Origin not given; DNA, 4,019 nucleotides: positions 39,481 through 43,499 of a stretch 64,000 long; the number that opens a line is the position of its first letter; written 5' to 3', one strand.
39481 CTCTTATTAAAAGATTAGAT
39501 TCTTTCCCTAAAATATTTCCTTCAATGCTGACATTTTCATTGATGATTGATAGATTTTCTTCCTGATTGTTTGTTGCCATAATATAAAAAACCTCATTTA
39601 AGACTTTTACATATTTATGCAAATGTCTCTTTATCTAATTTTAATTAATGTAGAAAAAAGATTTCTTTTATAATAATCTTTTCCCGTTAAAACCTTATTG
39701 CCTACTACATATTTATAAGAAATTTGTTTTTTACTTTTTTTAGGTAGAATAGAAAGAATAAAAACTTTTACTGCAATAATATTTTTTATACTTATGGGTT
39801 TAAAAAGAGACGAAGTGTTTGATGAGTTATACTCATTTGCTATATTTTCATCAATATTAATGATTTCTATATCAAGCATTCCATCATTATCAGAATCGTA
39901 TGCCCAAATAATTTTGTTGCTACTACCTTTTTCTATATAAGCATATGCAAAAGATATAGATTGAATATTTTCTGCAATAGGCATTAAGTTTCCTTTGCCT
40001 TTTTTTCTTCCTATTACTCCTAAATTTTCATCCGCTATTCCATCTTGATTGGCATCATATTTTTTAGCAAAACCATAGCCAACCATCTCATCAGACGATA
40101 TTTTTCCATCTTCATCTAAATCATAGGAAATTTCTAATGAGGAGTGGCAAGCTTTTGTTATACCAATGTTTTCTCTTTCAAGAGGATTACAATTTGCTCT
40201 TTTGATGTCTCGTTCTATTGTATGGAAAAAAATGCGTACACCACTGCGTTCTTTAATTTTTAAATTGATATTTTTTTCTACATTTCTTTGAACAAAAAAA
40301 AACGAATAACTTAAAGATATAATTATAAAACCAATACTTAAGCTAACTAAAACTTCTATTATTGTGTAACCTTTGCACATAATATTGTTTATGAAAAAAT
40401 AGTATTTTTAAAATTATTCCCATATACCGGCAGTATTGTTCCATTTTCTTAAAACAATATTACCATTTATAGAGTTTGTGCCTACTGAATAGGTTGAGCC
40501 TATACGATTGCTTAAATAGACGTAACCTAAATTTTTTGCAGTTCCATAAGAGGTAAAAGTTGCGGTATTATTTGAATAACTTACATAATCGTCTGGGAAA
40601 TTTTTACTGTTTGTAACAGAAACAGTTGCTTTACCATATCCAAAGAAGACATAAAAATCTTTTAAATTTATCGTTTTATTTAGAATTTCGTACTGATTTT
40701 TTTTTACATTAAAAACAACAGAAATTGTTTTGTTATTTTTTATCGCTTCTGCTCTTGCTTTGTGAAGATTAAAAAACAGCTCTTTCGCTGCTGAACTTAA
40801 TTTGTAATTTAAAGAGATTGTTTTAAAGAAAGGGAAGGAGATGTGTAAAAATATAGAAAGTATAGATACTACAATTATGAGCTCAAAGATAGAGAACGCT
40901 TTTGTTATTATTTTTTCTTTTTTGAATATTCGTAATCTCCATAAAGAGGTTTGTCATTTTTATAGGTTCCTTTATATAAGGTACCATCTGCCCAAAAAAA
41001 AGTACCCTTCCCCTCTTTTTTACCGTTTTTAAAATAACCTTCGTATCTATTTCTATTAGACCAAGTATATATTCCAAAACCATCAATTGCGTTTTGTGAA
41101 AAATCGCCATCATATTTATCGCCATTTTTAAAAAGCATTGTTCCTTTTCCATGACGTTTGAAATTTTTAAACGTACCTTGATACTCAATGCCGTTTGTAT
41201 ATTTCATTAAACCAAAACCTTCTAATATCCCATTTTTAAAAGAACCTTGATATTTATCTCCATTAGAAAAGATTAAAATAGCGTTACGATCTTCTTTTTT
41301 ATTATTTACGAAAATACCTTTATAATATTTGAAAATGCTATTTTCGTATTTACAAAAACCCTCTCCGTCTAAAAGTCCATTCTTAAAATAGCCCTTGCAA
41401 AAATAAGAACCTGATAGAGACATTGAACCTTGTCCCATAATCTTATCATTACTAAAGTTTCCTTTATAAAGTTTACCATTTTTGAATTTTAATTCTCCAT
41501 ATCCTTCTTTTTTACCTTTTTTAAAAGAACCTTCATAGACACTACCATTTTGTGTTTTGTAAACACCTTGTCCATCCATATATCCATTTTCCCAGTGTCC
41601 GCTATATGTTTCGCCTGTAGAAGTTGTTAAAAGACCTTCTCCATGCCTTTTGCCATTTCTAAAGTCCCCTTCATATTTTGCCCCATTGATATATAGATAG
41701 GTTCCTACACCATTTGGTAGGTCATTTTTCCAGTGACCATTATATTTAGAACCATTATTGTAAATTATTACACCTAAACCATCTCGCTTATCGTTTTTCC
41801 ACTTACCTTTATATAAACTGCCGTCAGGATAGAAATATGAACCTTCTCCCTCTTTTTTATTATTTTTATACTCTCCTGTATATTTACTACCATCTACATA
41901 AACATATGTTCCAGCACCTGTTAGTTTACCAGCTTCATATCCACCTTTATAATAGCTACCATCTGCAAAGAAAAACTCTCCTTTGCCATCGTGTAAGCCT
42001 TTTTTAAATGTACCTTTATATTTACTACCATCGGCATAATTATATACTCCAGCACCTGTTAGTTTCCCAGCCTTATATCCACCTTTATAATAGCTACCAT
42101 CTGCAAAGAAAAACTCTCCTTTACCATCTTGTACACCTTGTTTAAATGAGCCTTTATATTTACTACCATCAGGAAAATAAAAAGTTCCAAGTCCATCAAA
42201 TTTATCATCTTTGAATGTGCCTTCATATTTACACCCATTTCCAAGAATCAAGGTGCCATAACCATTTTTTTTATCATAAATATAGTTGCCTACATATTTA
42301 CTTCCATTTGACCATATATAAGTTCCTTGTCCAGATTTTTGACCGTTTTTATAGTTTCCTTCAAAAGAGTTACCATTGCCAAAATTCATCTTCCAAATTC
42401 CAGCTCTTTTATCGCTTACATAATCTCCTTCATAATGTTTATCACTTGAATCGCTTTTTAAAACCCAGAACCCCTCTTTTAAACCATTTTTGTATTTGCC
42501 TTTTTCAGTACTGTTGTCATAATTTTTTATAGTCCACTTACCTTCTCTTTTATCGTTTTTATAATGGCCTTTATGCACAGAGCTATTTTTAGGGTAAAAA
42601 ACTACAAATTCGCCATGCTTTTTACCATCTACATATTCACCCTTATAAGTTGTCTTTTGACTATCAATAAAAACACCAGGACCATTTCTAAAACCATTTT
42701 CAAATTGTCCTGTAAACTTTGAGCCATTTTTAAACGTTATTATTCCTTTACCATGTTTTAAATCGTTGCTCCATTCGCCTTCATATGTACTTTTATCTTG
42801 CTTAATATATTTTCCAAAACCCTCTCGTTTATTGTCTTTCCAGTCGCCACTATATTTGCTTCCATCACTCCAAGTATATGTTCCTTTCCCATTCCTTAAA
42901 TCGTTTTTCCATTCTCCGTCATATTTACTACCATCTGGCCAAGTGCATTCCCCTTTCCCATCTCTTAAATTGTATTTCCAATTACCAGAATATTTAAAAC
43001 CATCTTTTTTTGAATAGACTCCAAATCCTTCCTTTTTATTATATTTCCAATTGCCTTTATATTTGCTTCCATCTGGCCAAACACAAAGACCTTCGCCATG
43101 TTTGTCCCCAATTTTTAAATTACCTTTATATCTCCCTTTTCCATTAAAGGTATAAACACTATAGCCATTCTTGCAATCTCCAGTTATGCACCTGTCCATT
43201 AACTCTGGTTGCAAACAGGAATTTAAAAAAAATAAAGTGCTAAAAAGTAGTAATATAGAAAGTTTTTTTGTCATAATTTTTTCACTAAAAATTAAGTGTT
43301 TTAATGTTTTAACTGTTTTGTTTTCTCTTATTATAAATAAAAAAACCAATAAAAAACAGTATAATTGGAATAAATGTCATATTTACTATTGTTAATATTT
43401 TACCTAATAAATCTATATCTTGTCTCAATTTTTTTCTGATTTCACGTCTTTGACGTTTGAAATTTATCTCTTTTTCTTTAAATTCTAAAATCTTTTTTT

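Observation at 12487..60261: Very dense, structured MITE-like family with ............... termini (12 loci in 48 kb)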

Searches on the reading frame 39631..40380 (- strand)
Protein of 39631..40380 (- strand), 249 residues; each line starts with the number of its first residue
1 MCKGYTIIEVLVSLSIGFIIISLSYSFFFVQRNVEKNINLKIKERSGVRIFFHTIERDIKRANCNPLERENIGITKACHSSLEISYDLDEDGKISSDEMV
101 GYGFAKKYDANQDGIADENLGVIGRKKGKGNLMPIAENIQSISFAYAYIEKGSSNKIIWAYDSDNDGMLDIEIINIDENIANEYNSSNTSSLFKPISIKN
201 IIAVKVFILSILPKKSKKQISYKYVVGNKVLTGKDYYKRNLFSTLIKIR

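Call 73: search_protein_families(library=pfam, proteins=[window:39631-40380:-], max_evalue=0.01)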
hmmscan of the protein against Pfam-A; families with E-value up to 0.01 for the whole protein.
window:39631-40380:- (249 aa): 4 families
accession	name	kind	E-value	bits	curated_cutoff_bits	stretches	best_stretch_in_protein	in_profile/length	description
PF00036.39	EF-hand_1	-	0.00011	21.9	25.4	0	86-100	9-23/29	EF hand domain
PF07963.17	N_methyl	-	0.00019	21.3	21.2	1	2-24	4-26/27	Prokaryotic N-terminal methylation motif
PF16074.10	PilW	-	0.0004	20.8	26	1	125-249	21-123/124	Type IV Pilus-assembly protein W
PF13202.12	EF-hand_5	-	0.0021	17.9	25.9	0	86-99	8-21/25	EF hand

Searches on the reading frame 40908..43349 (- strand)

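Call 11: search_protein_families(library=ncbifam, proteins=[window:40908-43349:-])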
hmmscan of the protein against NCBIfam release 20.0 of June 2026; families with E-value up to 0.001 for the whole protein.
window:40908-43349:- (813 aa): 1 family
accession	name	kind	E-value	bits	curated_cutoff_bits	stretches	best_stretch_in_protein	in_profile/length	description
NF033566.1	adhes_LIC20035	equivalog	0.00037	19.4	250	1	167-349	108-309/434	LIC20035 family adhesin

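Call 73: search_protein_families(library=pfam, proteins=[window:40908-43349:-], max_evalue=0.01)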
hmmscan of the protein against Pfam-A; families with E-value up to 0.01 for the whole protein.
window:40908-43349:- (813 aa): 1 family
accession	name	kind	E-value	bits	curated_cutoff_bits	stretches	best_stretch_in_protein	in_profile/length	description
PF02493.26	MORN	-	9.6e-130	415.4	22.5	19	143-164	1-22/23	MORN repeat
